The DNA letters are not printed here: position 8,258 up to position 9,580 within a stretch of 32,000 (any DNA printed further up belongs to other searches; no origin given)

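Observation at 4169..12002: Arn-like envelope aminosugar-modification cluster lacking ArnA/ArnD, built around a Gfo/Idh/MocA + DegT pair, DedA, UPF0104 and two GT-C transferases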

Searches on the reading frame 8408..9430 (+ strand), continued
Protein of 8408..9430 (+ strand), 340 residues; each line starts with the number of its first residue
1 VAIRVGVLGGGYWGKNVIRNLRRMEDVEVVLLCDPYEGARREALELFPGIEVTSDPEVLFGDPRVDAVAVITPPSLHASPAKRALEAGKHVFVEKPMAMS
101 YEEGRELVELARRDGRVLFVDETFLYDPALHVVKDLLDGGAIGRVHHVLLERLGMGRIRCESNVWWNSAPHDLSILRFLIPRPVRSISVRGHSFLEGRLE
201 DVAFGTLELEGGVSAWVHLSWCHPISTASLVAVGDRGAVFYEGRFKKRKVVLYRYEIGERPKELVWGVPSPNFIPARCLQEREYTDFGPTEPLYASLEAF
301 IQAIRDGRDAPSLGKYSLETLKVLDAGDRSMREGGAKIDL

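Call 36: search_solved_structures(query=A1, max_evalue=1e-10, show_alignments=2)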
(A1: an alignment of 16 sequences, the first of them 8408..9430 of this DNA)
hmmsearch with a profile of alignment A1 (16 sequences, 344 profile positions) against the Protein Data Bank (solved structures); distinct sequences matched with E-value up to 1e-10: 83 (the best 60 are shown).
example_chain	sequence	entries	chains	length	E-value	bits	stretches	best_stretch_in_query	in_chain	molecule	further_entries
3c1a_A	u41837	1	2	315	2.6e-30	108.8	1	4-196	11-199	Putative oxidoreductase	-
3q2k_A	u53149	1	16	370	1.9e-27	99.4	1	3-338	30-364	oxidoreductase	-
3e82_A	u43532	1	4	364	2.3e-27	99.1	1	2-250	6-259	Putative oxidoreductase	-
4fb5_A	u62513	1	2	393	4e-27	98.3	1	4-243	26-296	Probable oxidoreductase protein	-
3ezy_A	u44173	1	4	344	1.4e-26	96.5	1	3-218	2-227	Dehydrogenase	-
3e18_A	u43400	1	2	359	2.1e-26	96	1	4-224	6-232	oxidoreductase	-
9azo_A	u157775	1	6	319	6e-26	94.5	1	2-184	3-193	PmdC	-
6nor_A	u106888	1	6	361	4.3e-25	91.6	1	3-241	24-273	Putative NAD dependent dehydrogenase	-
6jw6_A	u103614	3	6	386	1.5e-24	89.9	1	4-148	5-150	Dehydrogenase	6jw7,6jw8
7xr9_A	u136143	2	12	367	2.2e-24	89.3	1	2-148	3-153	DgpA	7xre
3ec7_A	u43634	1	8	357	4.2e-24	88.4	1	3-219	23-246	Putative Dehydrogenase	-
3gdo_A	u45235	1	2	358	1.6e-23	86.5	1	2-152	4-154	Uncharacterized oxidoreductase yvaA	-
3gfg_A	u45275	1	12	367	1.6e-23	86.4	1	2-152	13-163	Uncharacterized oxidoreductase yvaA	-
6z3b_B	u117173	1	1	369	2.4e-23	85.9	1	2-193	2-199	Gfo/Idh/MocA family oxidoreductase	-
6z3b_A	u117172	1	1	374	2.5e-23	85.9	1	2-193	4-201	Gfo/Idh/MocA family oxidoreductase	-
7bvj_A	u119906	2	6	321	1.4e-22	83.4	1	3-221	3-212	Oxidoreductase, NAD-binding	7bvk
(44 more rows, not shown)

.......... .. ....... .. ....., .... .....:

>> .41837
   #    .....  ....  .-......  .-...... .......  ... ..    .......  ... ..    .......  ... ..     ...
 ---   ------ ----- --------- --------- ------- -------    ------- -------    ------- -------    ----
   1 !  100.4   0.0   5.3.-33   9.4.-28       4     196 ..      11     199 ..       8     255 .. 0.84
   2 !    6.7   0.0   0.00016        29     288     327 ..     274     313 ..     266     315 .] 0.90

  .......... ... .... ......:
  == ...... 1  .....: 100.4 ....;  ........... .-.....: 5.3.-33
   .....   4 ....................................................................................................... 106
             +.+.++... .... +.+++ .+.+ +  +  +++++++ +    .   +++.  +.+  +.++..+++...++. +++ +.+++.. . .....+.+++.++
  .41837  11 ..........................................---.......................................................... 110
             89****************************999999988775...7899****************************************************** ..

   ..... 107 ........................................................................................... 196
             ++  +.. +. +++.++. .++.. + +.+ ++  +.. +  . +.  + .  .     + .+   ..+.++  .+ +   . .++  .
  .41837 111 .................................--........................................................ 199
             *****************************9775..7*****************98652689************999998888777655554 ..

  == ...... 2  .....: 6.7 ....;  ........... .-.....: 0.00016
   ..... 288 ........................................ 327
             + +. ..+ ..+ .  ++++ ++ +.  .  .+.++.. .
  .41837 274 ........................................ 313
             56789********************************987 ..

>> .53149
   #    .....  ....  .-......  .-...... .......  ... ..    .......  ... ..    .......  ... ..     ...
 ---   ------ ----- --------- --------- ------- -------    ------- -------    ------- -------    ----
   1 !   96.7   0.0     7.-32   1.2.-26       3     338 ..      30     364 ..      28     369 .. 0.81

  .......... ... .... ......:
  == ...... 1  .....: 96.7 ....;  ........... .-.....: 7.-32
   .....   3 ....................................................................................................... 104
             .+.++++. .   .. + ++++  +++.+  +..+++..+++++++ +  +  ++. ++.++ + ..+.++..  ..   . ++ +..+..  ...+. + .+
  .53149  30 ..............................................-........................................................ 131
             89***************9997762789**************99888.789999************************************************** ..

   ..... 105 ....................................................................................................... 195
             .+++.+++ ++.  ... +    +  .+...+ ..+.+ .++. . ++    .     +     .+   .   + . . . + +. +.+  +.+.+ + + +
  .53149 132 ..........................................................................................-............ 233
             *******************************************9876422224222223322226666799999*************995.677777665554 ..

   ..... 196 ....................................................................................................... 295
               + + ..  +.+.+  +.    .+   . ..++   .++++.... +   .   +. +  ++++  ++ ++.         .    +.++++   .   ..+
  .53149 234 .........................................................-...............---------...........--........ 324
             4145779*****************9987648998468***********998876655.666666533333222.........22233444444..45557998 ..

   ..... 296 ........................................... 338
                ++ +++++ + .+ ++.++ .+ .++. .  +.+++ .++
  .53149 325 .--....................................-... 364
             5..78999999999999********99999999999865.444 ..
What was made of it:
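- On GnnA / WlbA nucleotide-sugar 3-dehydrogenases: Profile against PDB: WlbA 99 bits and GnnA 83 bits, within a flat field of Gfo enzymes (call 36).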

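Call 49: find_homologous_proteins(query=L088:7962-10004:+, max_evalue=1e-20)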
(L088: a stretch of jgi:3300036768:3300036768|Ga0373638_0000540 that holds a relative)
Query L088:7962-10004:+ (680 aa): 6477 proteins with E <= 1e-20 among 8000 candidates; the best 120 are listed.
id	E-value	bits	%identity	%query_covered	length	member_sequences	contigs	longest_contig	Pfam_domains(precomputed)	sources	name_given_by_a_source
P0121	0.0e+0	1446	93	100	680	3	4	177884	PF10111.15,PF13641.13,PF00535.33,PF01041.24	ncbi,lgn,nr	ncbi:MAG TPA: DegT/DnrJ/EryC1/StrS family aminotransferase [Methylomirabilota bacterium]|nr:DegT/Dnr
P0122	0.0e+0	1182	77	97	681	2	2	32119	PF13641.13,PF00535.33,PF01041.24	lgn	-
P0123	0.0e+0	1170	75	100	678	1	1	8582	PF10111.15,PF00155.28,PF00535.33,PF01041.24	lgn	-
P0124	0.0e+0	1154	75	97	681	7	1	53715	PF13641.13,PF00535.33,PF01041.24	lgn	-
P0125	0.0e+0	1153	74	99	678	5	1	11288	PF13641.13,PF00155.28,PF00535.33,PF01041.24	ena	-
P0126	0.0e+0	1153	75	97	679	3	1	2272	PF13641.13,PF00535.33,PF01041.24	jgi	jgi:dTDP-4-amino-4,6-dideoxygalactose transaminase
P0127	0.0e+0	1147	76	97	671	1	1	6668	PF10111.15,PF13641.13,PF00155.28,PF00535.33,PF01041.24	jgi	-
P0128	0.0e+0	1146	74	98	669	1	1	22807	PF10111.15,PF13641.13,PF00155.28,PF00535.33,PF01041.24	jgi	-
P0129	0.0e+0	1145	75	99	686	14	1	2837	PF00155.28,PF00535.33,PF01041.24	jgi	-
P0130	0.0e+0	1126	73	100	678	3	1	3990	PF13641.13,PF00535.33,PF01041.24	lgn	-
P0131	0.0e+0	1100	71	100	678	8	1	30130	PF10111.15,PF00155.28,PF00535.33,PF01041.24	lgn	-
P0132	0.0e+0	1099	72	99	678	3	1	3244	PF10111.15,PF13641.13,PF00155.28,PF00535.33,PF01041.24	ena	-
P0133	0.0e+0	1097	71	100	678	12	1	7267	PF13641.13,PF00535.33,PF01041.24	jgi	jgi:UDP-N-acetyl-3-dehydro-alpha-D-glucosamine 3-aminotranferase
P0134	0.0e+0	1093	72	99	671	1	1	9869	PF00155.28,PF00535.33,PF01041.24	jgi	jgi:dTDP-4-amino-4,6-dideoxygalactose transaminase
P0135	0.0e+0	1092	70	100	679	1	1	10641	PF00535.33,PF01041.24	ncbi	-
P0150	2.5e-201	689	54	89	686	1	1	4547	PF10111.15,PF13641.13,PF00535.33,PF01041.24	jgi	jgi:dTDP-4-amino-4,6-dideoxygalactose transaminase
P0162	4.8e-126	440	39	61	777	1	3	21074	PF00155.28,PF01212.28,PF01053.27,PF01041.24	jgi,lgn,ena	-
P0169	6.1e-122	426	41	53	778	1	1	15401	PF00155.28,PF01041.24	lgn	-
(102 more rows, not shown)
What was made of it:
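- JGI's automated naming calls some family members 'UDP-N-acetyl-3-dehydro-alpha-D-glucosamine 3-aminotransferase' (call 49).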

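Call 50: search_protein_families(library=pfam, proteins=[P0162, P0169, P0150, L067:5244-8153:+], max_evalue=0.00001)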
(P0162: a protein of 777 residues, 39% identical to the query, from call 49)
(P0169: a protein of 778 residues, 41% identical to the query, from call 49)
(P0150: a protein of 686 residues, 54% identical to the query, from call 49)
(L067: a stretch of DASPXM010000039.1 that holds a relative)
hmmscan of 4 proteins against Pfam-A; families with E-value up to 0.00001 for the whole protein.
P0162 (777 aa): 4 families
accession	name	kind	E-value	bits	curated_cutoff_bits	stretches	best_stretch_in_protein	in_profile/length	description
PF01041.23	DegT_DnrJ_EryC1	-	7.3e-223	739.7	19.8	2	414-770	2-359/360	DegT/DnrJ/EryC1/StrS aminotransferase family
PF00155.27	Aminotran_1_2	-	4.1e-14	53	19.7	1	438-561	44-189/361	Aminotransferase class I and II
PF01053.26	Cys_Met_Meta_PP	-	8.1e-07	28.4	27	0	437-559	53-175/381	Cys/Met metabolism PLP-dependent enzyme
PF01212.27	Beta_elim_lyase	-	1.1e-06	28.6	27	0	432-614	28-227/288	Beta-eliminating lyase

P0169 (778 aa): 2 families
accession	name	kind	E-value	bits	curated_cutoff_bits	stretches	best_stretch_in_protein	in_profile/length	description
PF01041.23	DegT_DnrJ_EryC1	-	9e-217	719.7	19.8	2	417-770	5-359/360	DegT/DnrJ/EryC1/StrS aminotransferase family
PF00155.27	Aminotran_1_2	-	9.9e-11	41.8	19.7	1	439-562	45-190/361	Aminotransferase class I and II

P0150 (686 aa): 4 families
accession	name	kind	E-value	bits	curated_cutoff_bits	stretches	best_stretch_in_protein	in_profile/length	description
PF01041.23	DegT_DnrJ_EryC1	-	9.1e-96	321.6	19.8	1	17-362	3-360/360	DegT/DnrJ/EryC1/StrS aminotransferase family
PF00535.33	Glycos_transf_2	-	2e-31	109.6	23.3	1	382-541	1-162/168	Glycosyl transferase family 2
PF13641.12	Glyco_tranf_2_3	-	1.9e-10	41.6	27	1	379-507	1-131/230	Glycosyltransferase like family 2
PF10111.15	Glyco_tranf_2_2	-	1.9e-07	31.3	27.3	1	382-473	1-92/276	Glycosyltransferase like family 2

L067:5244-8153:+ (969 aa): 4 families
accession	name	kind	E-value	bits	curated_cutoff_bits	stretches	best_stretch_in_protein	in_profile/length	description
PF01408.29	GFO_IDH_MocA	-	5.4e-22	79.2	24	1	31-149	2-120/120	Oxidoreductase family, NAD-binding Rossmann fold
PF13231.12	PMT_2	-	2.3e-21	77.1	26.1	1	467-630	1-158/160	Dolichyl-phosphate-mannose-protein mannosyltransferase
PF02366.24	PMT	-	7.5e-17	62.1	22.7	1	466-644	60-245/245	Dolichyl-phosphate-mannose-protein mannosyltransferase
PF22725.1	GFO_IDH_MocA_C3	-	2.5e-11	44.1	27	1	157-266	1-123/124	GFO/IDH/MocA C-terminal domain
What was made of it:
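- Both soluble enzymes are tethered to membrane enzymes in natural fusions: DegT~GT2 and Gfo~GT-C (calls 49, 50). DegT is fused to the GT2 and Gfo to a GT-C in several lineages (calls 49, 50).
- Tried and rejected: They are tandem double-DegT proteins (call 50).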

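Call 57: search_protein_families(library=ncbifam, proteins=[L090:560-1618:+, L090:1623-2549:+, L090:2546-3505:+, L090:3509-4420:+, L090:4413-6134:+, L090:6118-7890:+, L090:7966-9072:+, L090:9069-10004:+], max_evalue=1e-10)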
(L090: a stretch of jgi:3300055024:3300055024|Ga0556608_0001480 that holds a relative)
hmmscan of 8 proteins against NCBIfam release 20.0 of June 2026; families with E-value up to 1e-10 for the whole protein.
L090:560-1618:+ (352 aa): 6 families
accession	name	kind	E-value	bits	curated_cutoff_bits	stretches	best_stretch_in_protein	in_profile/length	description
NF007986.1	PRK10714.1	equivalog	1.3e-106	356.2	529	1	47-348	8-312/316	undecaprenyl-phosphate 4-deoxy-4-formamido-L-arabinose transferase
NF047588.1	GlcsyltransPgfSStrep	equivalog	6e-56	189.9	500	1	47-345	3-303/308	glycosyltransferase PgfS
TIGR03937.1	PgaC_IcaA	equivalog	1.6e-14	53.7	422.3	1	44-139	44-136/407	poly-beta-1,6-N-acetyl-D-glucosamine synthase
TIGR04182.1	glyco_TIGR04182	equivalog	8.5e-14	51.6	325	1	46-335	1-288/293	S-layer glycoprotein N-glycosyltransferase AglJ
NF041391.1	DPhHxTase_Halo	equivalog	1.4e-12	47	375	1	85-211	31-154/213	dolichyl-phosphate hexose transferase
TIGR04242.1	nodulat_NodC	equivalog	4.9e-11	42.2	550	0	37-155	40-158/395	chitooligosaccharide synthase NodC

L090:1623-2549:+ (308 aa): 4 families
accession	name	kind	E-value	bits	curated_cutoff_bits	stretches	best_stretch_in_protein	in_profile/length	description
NF005414.0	PRK06988.1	equivalog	3.4e-121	404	316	1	1-296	3-302/311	formyltransferase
NF005998.1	PRK08125.1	equivalog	1.6e-105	353.9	777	1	1-307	1-304/649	bifunctional UDP-4-amino-4-deoxy-L-arabinose formyltransferase/UDP-glucuronic acid oxidase ArnA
TIGR00460.1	fmt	equivalog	2.1e-49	168.3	201.5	1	3-288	3-293/315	methionyl-tRNA formyltransferase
TIGR00639.1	PurN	equivalog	2e-16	60.1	150.1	1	68-169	72-173/192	phosphoribosylglycinamide formyltransferase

L090:2546-3505:+ (319 aa): 21 families
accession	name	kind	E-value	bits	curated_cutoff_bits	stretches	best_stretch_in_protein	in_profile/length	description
NF008872.0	PRK11908.1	equivalog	3e-50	171.2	294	1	1-317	2-338/349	bifunctional UDP-4-keto-pentose/UDP-xylose synthase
NF005998.1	PRK08125.1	equivalog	8.9e-47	159.8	777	1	2-314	317-649/649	bifunctional UDP-4-amino-4-deoxy-L-arabinose formyltransferase/UDP-glucuronic acid oxidase ArnA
TIGR04180.1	EDH_00030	hypoth_equivalog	6.1e-42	143.7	475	1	3-300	1-295/297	NAD-dependent 4,6-dehydratase LegB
TIGR01181.1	dTDP_gluc_dehyt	equivalog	3.5e-41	141.3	365.1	1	2-315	1-312/321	dTDP-glucose 4,6-dehydratase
TIGR01179.1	galE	equivalog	2e-29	102.5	262.3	1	2-316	1-327/332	UDP-glucose 4-epimerase GalE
TIGR02197.1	heptose_epim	equivalog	1.4e-27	96.7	274.6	1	3-314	1-313/316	ADP-glyceromanno-heptose 6-epimerase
NF007490.0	PRK10084.1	subfamily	5.4e-26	91.4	649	1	1-315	1-335/361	dTDP-glucose 4,6-dehydratase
NF007582.0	PRK10217.1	equivalog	3e-22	79.2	698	1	2-314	3-331/355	dTDP-glucose 4,6-dehydratase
NF047922.1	GDPFucSynFcl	equivalog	3.6e-17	62.8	500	1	65-315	52-302/308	GDP-L-fucose synthase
NF042422.1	oxyalk_red_OleD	equivalog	4.2e-17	62.5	580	1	1-232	1-221/329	2-alkyl-3-oxoalkanoate reductase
NF007956.0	PRK10675.1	subfamily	1.8e-16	60.2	394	1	1-313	1-328/338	UDP-glucose 4-epimerase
TIGR03466.1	HpnA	hypoth_equivalog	5.5e-16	58.4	367.65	1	1-192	1-188/327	hopanoid-associated sugar epimerase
NF011728.1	PRK15181.1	equivalog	1.3e-15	57.3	760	1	4-314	19-337/348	Vi polysaccharide biosynthesis UDP-N-acetylglucosaminuronic acid C-4 epimerase TviC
TIGR01746.1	Thioester-redct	subfamily_domain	8.8e-15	54.8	213.35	1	62-242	84-263/371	thioester reductase domain-containing protein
NF052578.1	StrlDmthSdmBMthl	equivalog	3.1e-13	50.2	600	1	1-258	1-244/328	sterol demethylase protein SdmB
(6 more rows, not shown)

L090:3509-4420:+ (303 aa): 1 family
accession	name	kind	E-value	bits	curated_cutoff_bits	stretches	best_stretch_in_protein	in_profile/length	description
NF011923.2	PRK15394.1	equivalog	4.3e-65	219.9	382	1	12-298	4-293/294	4-deoxy-4-formamido-L-arabinose-phosphoundecaprenol deformylase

L090:4413-6134:+ (573 aa): 2 families
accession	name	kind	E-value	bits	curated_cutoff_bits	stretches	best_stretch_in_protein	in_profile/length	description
NF009784.2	PRK13279.1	equivalog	7.3e-71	239.4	567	1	27-510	6-493/539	lipid IV(A) 4-amino-4-deoxy-L-arabinosyltransferase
TIGR03663.1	TIGR03663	subfamily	9.6e-11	41.3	126.25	0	27-389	6-370/435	flippase activity-associated protein Agl23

L090:6118-7890:+ (590 aa): 1 family
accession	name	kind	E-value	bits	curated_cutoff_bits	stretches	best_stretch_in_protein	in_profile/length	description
NF009784.2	PRK13279.1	equivalog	9.1e-26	90.5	567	1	37-457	7-412/539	lipid IV(A) 4-amino-4-deoxy-L-arabinosyltransferase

L090:7966-9072:+ (368 aa): 7 families
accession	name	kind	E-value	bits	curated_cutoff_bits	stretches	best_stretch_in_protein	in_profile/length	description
TIGR03588.1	PseC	equivalog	1.1e-64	218.7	423.5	1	15-363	9-378/380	UDP-4-amino-4,6-dideoxy-N-acetyl-beta-L-altrosamine transaminase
NF008658.2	PRK11658.1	equivalog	2.8e-56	190.8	631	1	16-363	13-375/379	UDP-4-amino-4-deoxy-L-arabinose aminotransferase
NF008687.0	PRK11706.1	equivalog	2.4e-49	168.1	375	1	58-365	53-374/375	dTDP-4-amino-4,6-dideoxygalactose transaminase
TIGR04181.1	NHT_00031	hypoth_equivalog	1.1e-46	159.3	420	1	35-344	29-357/359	LegC family aminotransferase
TIGR04427.1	PLP_DesI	equivalog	2.4e-40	138.9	650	1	35-359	51-377/390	dTDP-4-dehydro-6-deoxyglucose aminotransferase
TIGR02379.1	ECA_wecE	subfamily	1.5e-36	126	434.85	1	58-364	53-374/376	dTDP-4-amino-4,6-dideoxy-D-glucose transaminase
NF011936.0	PRK15407.1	equivalog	2.6e-34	118.7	423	1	24-215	54-251/440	lipopolysaccharide biosynthesis protein RfbH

L090:9069-10004:+ (311 aa): 6 families
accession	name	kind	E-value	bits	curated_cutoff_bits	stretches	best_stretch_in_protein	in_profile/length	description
NF007986.1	PRK10714.1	equivalog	4.4e-39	134.3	529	1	9-234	8-230/316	undecaprenyl-phosphate 4-deoxy-4-formamido-L-arabinose transferase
NF047588.1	GlcsyltransPgfSStrep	equivalog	8e-29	100.8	500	1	9-218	3-211/308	glycosyltransferase PgfS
TIGR03937.1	PgaC_IcaA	equivalog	4.6e-19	68.7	422.3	1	4-118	42-153/407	poly-beta-1,6-N-acetyl-D-glucosamine synthase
NF041875.1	EPS_EpsD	equivalog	3.2e-13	49.8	370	1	9-125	1-114/325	exopolysaccharide biosynthesis glycosyltransferase EpsD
NF058614.1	PPMAGASynPpgS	equivalog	3.4e-11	43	370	1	11-177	4-168/226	polyprenyl-phospho-N-acetylgalactosaminyl synthase PpgS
TIGR03965.1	mycofact_glyco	equivalog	6.9e-11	41.7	280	0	6-125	73-189/467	mycofactocin biosynthesis glycosyltransferase MftF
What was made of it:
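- On Arn pathway (orthologous membership): True Arn genes in L090 score 356 and 239 bits (call 57).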

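Call 58: predict_structure(alignment_id=A1)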
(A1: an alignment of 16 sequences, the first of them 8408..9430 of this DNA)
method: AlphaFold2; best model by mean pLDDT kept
length: 340 residues; sequences in the alignment: 16
mean_pLDDT: 93.8   pTM: 0.90
mean pLDDT of the five models: 93.8, 93.7, 93.3, 93.2, 91.0
residues with pLDDT >= 90: 296; 70-90: 40; 50-70: 4; < 50: 0
segments of 3 or more residues with pLDDT < 50: none
pLDDT, mean of each block of 10 residues (from residue 1): 95 95 97 96 95 97 98 86 97 80 94 97 94 98 98 82 87 96 97 82 97 97 92 98 92 96 92 94 95 96 96 93 95 96
secondary structure, 60 per line:
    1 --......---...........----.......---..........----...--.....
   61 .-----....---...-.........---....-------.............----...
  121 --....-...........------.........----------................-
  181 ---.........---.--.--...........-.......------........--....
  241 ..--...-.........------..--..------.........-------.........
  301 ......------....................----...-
elements in order: E3-8 H12-22 E27-33 H37-46 E51-53 H56-61 E67-70 H78-86 E90-93 H101-113 E118-120 H123-126 H128-138 E145-153 H164-179 E184-192 E202-209 E214-220 E227-234 E237-242 E249-257 E276-284 H292-306 H314-332 E337-339
